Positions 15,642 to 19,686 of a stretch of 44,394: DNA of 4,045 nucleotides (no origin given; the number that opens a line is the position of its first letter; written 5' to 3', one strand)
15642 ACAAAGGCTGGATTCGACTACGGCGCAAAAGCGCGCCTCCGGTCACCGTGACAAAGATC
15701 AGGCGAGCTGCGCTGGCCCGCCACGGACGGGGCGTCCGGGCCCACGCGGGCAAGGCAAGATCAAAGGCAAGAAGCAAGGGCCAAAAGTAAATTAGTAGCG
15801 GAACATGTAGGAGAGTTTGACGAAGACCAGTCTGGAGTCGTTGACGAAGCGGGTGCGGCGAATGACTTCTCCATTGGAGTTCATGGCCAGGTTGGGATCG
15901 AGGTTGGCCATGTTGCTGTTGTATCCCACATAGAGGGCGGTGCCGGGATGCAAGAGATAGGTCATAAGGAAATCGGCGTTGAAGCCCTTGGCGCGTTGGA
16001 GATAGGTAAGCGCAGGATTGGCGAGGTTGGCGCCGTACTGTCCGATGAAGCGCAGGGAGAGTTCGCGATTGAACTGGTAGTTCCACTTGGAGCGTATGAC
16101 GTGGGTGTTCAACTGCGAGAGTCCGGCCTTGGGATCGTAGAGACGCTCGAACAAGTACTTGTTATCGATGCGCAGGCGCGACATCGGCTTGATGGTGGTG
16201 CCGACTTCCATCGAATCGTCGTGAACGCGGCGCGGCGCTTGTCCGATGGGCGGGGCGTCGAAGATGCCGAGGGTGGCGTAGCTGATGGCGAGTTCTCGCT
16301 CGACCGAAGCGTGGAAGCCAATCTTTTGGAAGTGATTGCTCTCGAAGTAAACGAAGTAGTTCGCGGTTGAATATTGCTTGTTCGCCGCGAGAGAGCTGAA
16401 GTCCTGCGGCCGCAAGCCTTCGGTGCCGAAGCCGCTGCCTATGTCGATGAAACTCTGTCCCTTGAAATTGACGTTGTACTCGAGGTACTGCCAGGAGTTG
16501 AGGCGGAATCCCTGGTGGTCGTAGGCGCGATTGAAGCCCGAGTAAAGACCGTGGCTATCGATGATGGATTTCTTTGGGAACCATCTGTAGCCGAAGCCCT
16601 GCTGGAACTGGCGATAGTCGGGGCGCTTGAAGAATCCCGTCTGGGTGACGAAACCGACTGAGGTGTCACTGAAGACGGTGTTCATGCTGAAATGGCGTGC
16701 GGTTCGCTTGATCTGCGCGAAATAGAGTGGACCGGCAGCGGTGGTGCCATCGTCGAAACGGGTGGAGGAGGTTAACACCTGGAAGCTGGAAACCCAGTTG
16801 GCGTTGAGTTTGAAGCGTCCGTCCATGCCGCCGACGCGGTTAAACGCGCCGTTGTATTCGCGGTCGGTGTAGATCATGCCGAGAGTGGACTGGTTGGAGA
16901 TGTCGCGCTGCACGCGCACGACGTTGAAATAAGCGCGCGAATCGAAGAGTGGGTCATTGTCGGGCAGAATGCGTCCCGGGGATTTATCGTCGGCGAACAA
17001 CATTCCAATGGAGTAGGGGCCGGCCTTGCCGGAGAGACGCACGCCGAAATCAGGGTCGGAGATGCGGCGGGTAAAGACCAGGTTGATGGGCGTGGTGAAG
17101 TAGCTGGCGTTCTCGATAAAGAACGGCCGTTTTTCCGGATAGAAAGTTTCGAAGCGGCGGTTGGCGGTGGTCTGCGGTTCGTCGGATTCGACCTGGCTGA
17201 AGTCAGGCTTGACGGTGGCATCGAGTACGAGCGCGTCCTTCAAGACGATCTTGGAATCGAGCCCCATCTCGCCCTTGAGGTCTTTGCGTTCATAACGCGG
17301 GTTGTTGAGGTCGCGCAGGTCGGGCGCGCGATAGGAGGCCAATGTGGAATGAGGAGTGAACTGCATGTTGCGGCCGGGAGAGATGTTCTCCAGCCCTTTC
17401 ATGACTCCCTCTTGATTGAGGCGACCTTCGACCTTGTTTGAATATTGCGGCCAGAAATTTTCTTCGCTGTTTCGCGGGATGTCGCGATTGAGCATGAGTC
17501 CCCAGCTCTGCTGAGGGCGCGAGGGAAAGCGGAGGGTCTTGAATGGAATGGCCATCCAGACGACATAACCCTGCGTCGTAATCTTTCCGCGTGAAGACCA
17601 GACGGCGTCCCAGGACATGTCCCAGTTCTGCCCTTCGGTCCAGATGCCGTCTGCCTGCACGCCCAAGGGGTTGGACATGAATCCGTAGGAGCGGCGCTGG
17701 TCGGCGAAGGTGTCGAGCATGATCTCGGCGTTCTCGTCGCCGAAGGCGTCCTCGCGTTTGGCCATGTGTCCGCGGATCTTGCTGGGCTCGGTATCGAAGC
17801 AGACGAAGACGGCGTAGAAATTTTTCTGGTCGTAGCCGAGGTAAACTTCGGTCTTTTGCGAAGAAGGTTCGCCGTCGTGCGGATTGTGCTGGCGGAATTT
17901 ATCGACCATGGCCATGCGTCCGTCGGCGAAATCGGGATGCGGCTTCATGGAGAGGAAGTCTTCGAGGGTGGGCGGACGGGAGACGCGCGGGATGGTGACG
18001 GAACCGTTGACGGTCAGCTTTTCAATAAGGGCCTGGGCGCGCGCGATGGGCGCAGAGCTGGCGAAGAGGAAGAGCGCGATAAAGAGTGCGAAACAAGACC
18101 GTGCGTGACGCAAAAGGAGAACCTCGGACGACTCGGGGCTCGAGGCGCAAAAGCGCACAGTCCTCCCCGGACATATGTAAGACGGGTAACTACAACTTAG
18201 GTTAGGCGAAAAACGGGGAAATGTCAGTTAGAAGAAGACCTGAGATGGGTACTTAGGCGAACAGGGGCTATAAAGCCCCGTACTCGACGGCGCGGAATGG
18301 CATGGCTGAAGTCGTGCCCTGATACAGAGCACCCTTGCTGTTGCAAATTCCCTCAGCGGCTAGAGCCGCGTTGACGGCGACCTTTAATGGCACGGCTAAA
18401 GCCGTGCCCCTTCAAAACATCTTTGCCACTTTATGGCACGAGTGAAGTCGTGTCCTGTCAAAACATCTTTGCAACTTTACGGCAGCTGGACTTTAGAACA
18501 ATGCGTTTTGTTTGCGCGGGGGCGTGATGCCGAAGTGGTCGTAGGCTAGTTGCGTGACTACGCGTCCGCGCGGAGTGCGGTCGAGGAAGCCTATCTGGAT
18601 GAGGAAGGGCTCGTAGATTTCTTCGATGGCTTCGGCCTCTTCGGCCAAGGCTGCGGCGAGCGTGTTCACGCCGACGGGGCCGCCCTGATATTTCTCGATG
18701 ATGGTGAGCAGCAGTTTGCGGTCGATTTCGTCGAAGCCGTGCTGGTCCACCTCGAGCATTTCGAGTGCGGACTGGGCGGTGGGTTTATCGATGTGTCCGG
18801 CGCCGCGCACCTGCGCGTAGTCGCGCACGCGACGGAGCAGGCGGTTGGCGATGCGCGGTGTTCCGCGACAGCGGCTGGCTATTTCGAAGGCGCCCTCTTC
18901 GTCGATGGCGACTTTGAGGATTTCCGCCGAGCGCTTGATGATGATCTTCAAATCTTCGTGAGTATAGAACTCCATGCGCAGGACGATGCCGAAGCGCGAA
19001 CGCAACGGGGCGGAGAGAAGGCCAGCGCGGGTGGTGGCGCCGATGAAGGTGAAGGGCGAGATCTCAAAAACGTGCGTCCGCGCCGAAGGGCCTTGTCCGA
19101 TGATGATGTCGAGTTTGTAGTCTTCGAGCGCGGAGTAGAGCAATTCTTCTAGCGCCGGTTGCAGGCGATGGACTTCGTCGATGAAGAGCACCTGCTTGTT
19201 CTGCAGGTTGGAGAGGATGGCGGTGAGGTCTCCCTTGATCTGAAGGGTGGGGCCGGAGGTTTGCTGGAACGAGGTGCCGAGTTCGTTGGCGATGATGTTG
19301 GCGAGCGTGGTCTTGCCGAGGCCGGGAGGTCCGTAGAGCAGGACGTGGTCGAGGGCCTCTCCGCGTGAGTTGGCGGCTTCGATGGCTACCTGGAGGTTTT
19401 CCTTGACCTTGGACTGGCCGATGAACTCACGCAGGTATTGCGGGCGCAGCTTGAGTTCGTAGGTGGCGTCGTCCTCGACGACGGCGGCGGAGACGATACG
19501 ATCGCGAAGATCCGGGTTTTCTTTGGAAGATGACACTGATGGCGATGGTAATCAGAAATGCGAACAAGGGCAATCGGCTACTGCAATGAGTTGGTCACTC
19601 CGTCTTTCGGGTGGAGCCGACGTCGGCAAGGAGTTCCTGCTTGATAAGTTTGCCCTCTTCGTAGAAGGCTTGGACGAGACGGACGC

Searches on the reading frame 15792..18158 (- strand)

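Call 35: search_protein_families(library=pfam, proteins=[window:15792-18158:-], max_evalue=0.00001)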
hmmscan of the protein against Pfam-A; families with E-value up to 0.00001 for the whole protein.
window:15792-18158:- (788 aa): 1 family
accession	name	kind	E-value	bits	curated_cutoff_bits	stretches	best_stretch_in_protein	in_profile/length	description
PF19313.5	DUF5916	-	2.9e-15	56.5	22.6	1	290-367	20-95/572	Domain of unknown function (DUF5916)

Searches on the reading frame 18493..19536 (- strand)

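Call 35: search_protein_families(library=pfam, proteins=[window:18493-19536:-], max_evalue=0.00001)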
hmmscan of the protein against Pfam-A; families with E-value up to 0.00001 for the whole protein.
window:18493-19536:- (347 aa): 10 families
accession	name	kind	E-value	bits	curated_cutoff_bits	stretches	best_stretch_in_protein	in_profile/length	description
PF05496.18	RuvB_N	-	2.1e-75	252.3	27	1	30-188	1-159/159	Holliday junction DNA helicase RuvB P-loop domain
PF17864.7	AAA_lid_4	-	3.5e-34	116.8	27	1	191-264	1-74/74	RuvB AAA lid domain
PF05491.19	RuvB_C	-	8.9e-24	83.7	24.7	1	266-335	2-71/72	RuvB C-terminal winged helix domain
PF00004.35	AAA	-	5.9e-21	75.7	21.2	1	65-188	1-129/131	ATPase family associated with various cellular activities (AAA)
PF07728.20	AAA_5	-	3.3e-10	40.5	22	1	64-182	1-139/139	AAA domain (dynein-related subfamily)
PF13191.12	AAA_16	-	3.1e-08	34.7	32.6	0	38-89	2-51/167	AAA ATPase domain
PF13401.12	AAA_22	-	7.7e-07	29.9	27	0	64-86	7-29/130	AAA domain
PF00910.28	RNA_helicase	-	1.4e-06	29.2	21.5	1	65-133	1-71/105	RNA helicase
PF01078.27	Mg_chelatase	-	2.7e-06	27.4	20.3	0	35-86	2-46/207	Magnesium chelatase, subunit ChlI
PF06068.19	TIP49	-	8e-06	25.7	23.8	0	37-92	25-82/347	TIP49 P-loop domain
